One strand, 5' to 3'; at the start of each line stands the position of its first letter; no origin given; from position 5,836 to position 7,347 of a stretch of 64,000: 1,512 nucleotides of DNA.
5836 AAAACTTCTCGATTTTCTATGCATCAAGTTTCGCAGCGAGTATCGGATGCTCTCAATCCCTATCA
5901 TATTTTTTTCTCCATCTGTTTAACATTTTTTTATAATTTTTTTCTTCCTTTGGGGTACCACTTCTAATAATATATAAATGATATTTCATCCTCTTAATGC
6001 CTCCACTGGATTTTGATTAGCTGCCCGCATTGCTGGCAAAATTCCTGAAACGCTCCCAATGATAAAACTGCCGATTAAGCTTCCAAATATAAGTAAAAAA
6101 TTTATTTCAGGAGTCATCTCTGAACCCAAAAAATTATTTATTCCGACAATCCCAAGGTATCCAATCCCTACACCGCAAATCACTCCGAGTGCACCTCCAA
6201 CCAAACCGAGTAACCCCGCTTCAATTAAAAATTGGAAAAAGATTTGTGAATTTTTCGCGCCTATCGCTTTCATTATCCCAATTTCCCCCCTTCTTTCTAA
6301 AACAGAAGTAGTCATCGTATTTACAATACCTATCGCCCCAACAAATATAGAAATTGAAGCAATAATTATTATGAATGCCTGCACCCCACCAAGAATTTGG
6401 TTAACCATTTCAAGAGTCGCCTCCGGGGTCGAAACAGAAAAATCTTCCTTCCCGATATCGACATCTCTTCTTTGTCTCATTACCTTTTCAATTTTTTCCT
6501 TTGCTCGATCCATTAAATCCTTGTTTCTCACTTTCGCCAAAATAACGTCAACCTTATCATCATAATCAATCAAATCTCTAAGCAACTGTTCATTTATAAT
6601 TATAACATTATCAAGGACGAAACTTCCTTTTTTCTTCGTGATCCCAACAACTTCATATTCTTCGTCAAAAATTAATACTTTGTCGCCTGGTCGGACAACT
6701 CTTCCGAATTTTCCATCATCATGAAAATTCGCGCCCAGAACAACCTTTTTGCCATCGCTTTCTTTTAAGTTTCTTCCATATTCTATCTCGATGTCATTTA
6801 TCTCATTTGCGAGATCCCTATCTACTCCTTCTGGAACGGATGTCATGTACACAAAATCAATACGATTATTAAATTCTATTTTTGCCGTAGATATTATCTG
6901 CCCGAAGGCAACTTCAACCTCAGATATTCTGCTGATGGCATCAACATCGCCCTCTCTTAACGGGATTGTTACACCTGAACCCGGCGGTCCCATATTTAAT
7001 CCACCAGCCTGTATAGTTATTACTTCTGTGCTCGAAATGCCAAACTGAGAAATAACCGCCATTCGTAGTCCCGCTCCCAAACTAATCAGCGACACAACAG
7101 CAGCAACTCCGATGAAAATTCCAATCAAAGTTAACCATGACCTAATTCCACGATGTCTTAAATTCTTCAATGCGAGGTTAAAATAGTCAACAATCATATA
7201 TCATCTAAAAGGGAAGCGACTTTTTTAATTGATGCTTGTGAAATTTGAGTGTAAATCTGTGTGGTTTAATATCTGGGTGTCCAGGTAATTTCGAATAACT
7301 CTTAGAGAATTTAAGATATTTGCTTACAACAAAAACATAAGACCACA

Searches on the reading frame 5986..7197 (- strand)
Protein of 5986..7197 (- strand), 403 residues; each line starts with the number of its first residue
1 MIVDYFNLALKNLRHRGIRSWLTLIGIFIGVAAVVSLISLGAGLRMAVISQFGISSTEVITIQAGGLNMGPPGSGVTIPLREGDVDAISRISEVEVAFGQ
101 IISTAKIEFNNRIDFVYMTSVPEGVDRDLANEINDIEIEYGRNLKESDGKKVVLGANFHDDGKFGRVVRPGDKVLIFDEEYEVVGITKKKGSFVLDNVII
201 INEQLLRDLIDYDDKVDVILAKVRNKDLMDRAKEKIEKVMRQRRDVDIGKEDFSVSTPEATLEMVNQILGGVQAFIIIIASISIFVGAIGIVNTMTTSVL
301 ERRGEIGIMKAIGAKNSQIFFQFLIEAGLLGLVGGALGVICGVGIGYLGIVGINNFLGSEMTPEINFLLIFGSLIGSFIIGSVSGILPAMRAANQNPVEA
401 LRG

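Call 41: find_encoding_contigs(protein=window:5986-7197:-, flank=10000, max_places=1)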
Protein window:5986-7197:- (403 aa): 3 contigs read that carry it; 1 place shown.
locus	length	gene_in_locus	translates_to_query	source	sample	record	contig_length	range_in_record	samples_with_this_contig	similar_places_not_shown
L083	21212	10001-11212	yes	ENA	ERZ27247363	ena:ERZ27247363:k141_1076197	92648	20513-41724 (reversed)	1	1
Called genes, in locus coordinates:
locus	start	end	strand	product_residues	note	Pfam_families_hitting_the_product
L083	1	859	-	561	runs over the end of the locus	PF00343:Phosphorylase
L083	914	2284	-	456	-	PF01943:Polysacc_synt, PF13440:Polysacc_synt_3, PF01554:MatE (weak)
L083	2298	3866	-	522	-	PF02355:SecD_SecF_C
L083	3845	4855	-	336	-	PF02355:SecD_SecF_C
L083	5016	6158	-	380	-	PF01467:CTP_transf_like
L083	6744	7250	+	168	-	PF00293:NUDIX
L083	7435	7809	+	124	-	-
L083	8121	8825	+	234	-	PF02463:SMC_N (faint), PF00005:ABC_tran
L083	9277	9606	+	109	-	-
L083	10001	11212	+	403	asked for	PF12704:MacB_PCD, PF02687:FtsX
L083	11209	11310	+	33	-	-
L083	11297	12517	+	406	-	PF12704:MacB_PCD, PF02687:FtsX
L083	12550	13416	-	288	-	-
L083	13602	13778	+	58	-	-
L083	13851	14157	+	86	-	PF01157:Ribosomal_L21e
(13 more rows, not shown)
